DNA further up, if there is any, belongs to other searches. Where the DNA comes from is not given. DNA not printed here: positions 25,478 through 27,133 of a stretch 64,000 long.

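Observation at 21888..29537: Hybrid ACIII/Qrc respiratory complex with atypical order and no linked oxidase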

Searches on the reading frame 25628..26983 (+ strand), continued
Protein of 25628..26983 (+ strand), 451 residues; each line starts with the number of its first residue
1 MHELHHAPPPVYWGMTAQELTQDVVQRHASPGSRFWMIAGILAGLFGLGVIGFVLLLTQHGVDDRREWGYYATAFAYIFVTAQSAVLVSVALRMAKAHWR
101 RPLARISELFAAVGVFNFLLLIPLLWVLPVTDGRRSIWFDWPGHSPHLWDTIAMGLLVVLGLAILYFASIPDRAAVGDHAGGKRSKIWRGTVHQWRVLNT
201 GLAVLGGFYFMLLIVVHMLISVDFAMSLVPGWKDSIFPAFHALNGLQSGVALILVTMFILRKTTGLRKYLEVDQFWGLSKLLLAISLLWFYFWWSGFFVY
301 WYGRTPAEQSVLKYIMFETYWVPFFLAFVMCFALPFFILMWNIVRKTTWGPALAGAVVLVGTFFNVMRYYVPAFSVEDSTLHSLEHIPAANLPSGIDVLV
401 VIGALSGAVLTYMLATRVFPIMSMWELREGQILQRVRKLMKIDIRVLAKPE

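Call 29: search_solved_structures(query=A1, max_evalue=1, show_alignments=5)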
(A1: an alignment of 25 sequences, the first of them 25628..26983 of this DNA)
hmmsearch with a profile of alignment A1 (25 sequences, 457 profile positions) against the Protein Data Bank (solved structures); distinct sequences matched with E-value up to 1: 8.
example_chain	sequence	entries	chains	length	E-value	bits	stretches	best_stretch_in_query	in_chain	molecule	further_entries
6f0k_C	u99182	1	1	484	5.9e-40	140.5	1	14-435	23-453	Polysulphide reductase NrfD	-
6btm_C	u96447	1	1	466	2.4e-39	138.5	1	15-436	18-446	Alternative Complex III subunit C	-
6lod_C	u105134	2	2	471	7.4e-34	120.4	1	40-440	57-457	Polysulphide reductase NrfD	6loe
8k9e_C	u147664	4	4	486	4e-32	114.7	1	39-443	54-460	Polysulphide reductase NrfD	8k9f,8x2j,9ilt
6btm_F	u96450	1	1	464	1.6e-15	60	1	212-375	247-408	Alternative Complex III subunit F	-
8k9e_F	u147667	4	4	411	8.2e-13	51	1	204-379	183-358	Quinol:cytochrome c oxidoreductase quinone-binding subunit 2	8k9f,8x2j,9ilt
6f0k_F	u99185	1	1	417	3.9e-09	38.9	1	221-386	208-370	ActF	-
6lod_F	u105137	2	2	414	3e-07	32.7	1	216-363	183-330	Uncharacterized protein ActF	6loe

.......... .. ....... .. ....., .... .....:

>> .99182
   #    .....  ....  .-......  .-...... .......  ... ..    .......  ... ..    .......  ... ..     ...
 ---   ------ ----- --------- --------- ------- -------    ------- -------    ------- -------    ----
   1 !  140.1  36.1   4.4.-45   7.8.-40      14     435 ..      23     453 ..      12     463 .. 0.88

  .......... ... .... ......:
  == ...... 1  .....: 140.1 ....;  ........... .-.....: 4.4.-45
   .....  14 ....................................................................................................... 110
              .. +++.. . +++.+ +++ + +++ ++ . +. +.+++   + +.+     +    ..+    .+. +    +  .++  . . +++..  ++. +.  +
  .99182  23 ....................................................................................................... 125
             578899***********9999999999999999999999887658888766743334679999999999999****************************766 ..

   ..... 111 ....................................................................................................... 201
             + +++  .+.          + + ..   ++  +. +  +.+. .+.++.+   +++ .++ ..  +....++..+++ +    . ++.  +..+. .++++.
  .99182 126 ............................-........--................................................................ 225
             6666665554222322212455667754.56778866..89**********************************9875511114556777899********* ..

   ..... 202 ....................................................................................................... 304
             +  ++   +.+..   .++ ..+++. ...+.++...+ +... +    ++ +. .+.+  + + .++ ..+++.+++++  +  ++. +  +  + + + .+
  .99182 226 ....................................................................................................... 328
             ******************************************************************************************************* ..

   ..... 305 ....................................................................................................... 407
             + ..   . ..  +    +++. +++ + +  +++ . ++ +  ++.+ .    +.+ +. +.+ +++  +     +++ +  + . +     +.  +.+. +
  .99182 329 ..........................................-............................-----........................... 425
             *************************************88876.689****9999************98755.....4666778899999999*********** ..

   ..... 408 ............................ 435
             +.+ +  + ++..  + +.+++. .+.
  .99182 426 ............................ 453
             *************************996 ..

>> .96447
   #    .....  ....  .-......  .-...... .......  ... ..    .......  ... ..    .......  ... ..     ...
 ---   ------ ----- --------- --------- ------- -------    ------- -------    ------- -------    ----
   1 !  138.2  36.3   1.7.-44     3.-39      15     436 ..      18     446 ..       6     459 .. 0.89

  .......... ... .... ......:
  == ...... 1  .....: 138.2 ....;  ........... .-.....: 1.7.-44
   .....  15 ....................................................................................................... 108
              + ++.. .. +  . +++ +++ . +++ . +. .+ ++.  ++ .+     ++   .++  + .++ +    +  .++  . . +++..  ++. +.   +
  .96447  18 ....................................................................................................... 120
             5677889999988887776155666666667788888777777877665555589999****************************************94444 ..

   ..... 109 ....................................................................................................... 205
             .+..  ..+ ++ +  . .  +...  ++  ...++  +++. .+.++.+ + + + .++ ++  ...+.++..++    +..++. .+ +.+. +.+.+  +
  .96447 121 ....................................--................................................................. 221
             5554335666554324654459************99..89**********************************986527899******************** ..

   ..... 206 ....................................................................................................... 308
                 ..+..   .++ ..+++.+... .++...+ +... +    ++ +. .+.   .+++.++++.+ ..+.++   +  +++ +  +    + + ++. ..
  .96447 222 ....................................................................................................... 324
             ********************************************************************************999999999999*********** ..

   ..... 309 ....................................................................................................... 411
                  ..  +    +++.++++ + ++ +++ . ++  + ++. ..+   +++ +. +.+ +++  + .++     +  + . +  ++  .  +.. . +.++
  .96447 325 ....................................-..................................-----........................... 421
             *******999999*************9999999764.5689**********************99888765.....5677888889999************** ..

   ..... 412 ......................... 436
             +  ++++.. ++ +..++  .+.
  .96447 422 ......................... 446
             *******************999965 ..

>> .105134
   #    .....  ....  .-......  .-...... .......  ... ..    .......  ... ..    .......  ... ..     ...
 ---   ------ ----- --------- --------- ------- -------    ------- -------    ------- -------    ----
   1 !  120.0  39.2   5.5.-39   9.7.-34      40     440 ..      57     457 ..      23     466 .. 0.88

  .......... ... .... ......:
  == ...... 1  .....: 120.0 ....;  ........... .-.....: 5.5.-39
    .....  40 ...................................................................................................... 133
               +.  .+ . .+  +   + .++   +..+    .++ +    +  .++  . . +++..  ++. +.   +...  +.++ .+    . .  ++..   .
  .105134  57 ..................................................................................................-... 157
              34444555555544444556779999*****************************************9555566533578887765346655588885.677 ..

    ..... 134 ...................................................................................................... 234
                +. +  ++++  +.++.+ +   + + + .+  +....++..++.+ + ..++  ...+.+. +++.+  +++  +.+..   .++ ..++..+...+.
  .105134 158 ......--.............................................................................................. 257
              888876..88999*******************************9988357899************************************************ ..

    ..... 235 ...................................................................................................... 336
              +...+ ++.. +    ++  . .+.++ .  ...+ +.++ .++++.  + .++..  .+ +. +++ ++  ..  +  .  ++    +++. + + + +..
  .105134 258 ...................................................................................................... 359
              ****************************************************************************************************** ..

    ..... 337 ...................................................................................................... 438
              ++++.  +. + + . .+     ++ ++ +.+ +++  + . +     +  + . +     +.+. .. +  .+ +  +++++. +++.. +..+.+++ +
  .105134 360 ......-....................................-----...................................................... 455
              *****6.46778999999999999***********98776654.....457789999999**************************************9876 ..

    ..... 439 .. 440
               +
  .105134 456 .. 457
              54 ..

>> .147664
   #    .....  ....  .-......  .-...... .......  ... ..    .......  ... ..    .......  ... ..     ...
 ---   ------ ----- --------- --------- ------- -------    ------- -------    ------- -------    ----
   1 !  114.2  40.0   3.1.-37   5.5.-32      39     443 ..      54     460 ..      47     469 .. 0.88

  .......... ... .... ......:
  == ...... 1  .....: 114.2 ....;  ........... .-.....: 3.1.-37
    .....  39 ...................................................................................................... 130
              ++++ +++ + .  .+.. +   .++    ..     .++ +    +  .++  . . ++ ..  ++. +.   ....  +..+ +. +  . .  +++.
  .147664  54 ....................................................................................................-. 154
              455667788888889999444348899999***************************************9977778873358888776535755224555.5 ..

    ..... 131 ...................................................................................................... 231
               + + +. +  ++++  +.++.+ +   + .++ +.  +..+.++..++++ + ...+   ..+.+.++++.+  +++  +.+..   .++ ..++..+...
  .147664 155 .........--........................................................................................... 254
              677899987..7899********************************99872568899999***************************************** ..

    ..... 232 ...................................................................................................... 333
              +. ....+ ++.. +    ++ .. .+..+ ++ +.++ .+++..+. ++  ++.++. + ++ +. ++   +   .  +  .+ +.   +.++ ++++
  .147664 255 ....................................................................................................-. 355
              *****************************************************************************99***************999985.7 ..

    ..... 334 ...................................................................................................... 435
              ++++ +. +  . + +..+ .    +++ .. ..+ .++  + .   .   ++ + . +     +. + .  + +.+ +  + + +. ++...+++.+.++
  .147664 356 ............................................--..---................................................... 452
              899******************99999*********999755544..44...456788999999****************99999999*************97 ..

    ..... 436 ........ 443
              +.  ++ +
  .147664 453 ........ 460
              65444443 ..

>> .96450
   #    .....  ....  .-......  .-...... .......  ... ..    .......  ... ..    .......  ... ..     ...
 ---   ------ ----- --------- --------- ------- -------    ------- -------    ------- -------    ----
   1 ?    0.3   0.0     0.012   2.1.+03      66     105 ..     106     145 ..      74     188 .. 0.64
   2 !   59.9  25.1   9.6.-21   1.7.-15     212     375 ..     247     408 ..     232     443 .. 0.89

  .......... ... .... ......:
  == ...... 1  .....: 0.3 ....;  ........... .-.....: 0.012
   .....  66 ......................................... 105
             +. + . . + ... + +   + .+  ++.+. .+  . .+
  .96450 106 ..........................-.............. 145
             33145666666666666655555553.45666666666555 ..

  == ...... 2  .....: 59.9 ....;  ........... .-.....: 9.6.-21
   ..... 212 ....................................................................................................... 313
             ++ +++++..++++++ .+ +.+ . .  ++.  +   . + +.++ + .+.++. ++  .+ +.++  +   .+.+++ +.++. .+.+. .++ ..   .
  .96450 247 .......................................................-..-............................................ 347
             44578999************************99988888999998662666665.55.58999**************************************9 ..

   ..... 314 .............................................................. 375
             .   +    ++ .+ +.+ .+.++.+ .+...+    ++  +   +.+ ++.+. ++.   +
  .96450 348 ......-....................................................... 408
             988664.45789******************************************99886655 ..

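Call 35: search_protein_families(library=pfam, proteins=[L019:14568-16565:+, L019:16579-17046:+, L019:17043-18251:+, L022:18458-19015:+, L001:5453-5722:-, L001:4711-5448:-, L025:13393-14433:+, L001:5894-6184:+, L019:18258-18779:+], max_evalue=0.01)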
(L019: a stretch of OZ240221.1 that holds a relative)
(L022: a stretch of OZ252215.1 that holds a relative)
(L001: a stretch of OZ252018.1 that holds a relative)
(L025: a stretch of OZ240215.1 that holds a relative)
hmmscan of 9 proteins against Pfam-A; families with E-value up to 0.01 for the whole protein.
L019:14568-16565:+ (665 aa): 2 families
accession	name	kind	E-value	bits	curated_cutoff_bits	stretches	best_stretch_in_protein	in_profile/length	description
PF16327.10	CcmF_C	-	2.7e-55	188.3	28.7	1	323-638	11-320/323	Cytochrome c-type biogenesis protein CcmF C-terminal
PF01578.25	Cytochrom_C_asm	-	4e-27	95.7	29.9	1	93-291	6-203/212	Cytochrome C assembly protein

L019:16579-17046:+ (155 aa): 0 families

L019:17043-18251:+ (402 aa): 0 families

L022:18458-19015:+ (185 aa): 7 families
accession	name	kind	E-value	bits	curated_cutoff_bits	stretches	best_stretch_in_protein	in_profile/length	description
PF00578.27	AhpC-TSA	-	4.6e-27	94.9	26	1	50-164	3-123/124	AhpC/TSA family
PF08534.16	Redoxin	-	1.5e-26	93.4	26.6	1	49-179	3-148/148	Redoxin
PF13905.12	Thioredoxin_8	-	2.1e-13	50.8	27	1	72-162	1-94/94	Thioredoxin-like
PF00085.26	Thioredoxin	-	2.1e-12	47.4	23.5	1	73-113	19-58/103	Thioredoxin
PF13098.12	Thioredoxin_2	-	2.7e-09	37.7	27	1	72-179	5-104/104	Thioredoxin-like domain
PF02630.20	SCO1-SenC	-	0.00018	21.9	22.8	1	53-102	2-52/134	SCO1/SenC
PF01323.26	DSBA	-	0.0063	16.7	25.6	0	130-178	147-189/191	DSBA-like thioredoxin domain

L001:5453-5722:- (89 aa): 1 family
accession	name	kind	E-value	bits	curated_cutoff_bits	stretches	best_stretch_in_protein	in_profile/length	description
PF10399.14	UCR_Fe-S_N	-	0.0042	16.9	24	1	23-45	8-30/41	Ubiquitinol-cytochrome C reductase Fe-S subunit TAT signal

L001:4711-5448:- (245 aa): 0 families

L025:13393-14433:+ (346 aa): 1 family
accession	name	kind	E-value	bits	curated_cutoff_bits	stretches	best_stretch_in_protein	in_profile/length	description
PF00296.26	Bac_luciferase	-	8.2e-51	173.6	27.9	1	9-315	17-312/314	Luciferase-like monooxygenase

L001:5894-6184:+ (96 aa): 0 families

L019:18258-18779:+ (173 aa): 3 families
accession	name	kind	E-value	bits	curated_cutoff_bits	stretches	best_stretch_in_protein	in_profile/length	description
PF05425.18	CopD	-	4.3e-05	24.3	32.1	1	59-141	6-89/105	Copper resistance protein D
PF06181.16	Urate_ox_N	-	9.5e-05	22.4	26.9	1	5-34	4-33/295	Urate oxidase N-terminal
PF13310.11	Virulence_RhuM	-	0.0056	16.4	33.7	1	51-100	35-84/252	Virulence protein RhuM family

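Call 48: search_protein_representatives(alignment_id=A1)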
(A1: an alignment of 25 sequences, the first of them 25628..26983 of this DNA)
Query: 25 sequences, 457 profile positions. Proteins with E-value up to 0.001 (for the whole library): 3809; up to 1e-10: 1232; up to 1e-30: 235. The best 150 are listed.
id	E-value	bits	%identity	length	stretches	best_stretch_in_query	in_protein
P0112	5.7e-181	618.6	-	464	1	13-457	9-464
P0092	4.6e-175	599.1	-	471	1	8-456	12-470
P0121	1.6e-167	574.3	-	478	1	3-457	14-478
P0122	1.8e-164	564.2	-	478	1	15-455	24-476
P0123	5.3e-159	546.2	-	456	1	10-457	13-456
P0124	1.1e-153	528.7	-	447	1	13-457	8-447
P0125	6.4e-150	516.2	-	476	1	6-457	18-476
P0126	3.4e-149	513.9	-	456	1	7-457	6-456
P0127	5.6e-148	509.8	-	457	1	15-455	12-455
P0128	1.7e-146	504.9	-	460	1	5-457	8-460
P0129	3.3e-145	500.7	-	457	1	10-457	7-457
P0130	1.0e-144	499.1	-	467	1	14-457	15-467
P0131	1.2e-142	492.2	-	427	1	37-457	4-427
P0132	4.6e-142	490.3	-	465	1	8-456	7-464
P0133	1.6e-136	472.1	-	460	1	11-456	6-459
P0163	2.8e-77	276.8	-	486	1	10-456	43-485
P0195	1.0e-52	195.8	-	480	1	14-457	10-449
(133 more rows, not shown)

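Call 58: predict_structure(alignment_id=A1)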
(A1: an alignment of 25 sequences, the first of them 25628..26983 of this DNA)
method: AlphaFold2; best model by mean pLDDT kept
length: 451 residues; sequences in the alignment: 25
mean_pLDDT: 80.1   pTM: 0.85
mean pLDDT of the five models: 80.1, 77.3, 73.2, 73.2, 70.6
residues with pLDDT >= 90: 166; 70-90: 183; 50-70: 75; < 50: 27
segments of 3 or more residues with pLDDT < 50: 1-8, 135-140, 443-451
pLDDT, mean of each block of 10 residues (from residue 1): 42 67 79 87 96 91 84 94 89 66 83 95 81 50 65 93 91 74 63 86 90 88 69 64 90 93 81 87 92 75 67 79 92 94 86 96 92 74 64 90 96 90 78 65 43 38
secondary structure, 60 per line:
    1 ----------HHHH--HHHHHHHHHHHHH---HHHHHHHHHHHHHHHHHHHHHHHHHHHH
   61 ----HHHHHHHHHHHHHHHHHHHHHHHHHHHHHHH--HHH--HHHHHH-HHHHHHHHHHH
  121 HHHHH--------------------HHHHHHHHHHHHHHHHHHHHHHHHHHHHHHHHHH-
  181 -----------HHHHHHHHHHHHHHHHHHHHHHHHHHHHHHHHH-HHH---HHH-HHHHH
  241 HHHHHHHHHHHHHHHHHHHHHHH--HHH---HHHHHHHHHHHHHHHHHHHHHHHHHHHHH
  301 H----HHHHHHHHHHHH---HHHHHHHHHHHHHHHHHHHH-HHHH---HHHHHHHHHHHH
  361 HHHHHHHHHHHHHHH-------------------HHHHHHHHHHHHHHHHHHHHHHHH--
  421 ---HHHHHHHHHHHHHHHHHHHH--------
elements in order: H11-14 H17-29 H33-60 H65-95 H103-108 H110-125 H146-179 H192-224 H236-263 H272-301 H306-317 H321-340 H342-345 H349-375 H395-418 H424-443

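Call 60: find_encoding_contigs(protein=P0163, flank=10000, max_places=3)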
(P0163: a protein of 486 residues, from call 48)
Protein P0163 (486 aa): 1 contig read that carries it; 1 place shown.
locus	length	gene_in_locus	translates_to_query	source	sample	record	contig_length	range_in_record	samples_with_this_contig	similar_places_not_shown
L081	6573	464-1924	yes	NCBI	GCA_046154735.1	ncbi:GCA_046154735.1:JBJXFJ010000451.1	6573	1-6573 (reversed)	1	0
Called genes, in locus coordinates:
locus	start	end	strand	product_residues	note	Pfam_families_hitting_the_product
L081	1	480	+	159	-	PF12838:Fer4_7 (faint), PF13247:Fer4_11 (faint)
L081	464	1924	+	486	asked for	-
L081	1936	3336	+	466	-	PF03916:NrfD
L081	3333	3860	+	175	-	PF11821:ActD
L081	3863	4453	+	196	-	PF00034:Cytochrom_C (weak), PF13442:Cytochrome_CBB3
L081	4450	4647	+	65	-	-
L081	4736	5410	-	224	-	PF03350:UPF0114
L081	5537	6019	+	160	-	PF00034:Cytochrom_C (weak)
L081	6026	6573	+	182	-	?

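Call 61: find_encoding_contigs(protein=P0195, flank=10000, max_places=3)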
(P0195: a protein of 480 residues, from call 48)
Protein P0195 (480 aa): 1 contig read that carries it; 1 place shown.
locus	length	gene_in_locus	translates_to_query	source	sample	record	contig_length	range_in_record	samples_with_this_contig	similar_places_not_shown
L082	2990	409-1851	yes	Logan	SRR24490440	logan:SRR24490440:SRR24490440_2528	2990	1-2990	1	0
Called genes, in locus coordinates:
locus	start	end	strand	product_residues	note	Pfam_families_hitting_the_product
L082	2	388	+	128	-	?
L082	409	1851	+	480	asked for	-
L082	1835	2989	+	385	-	?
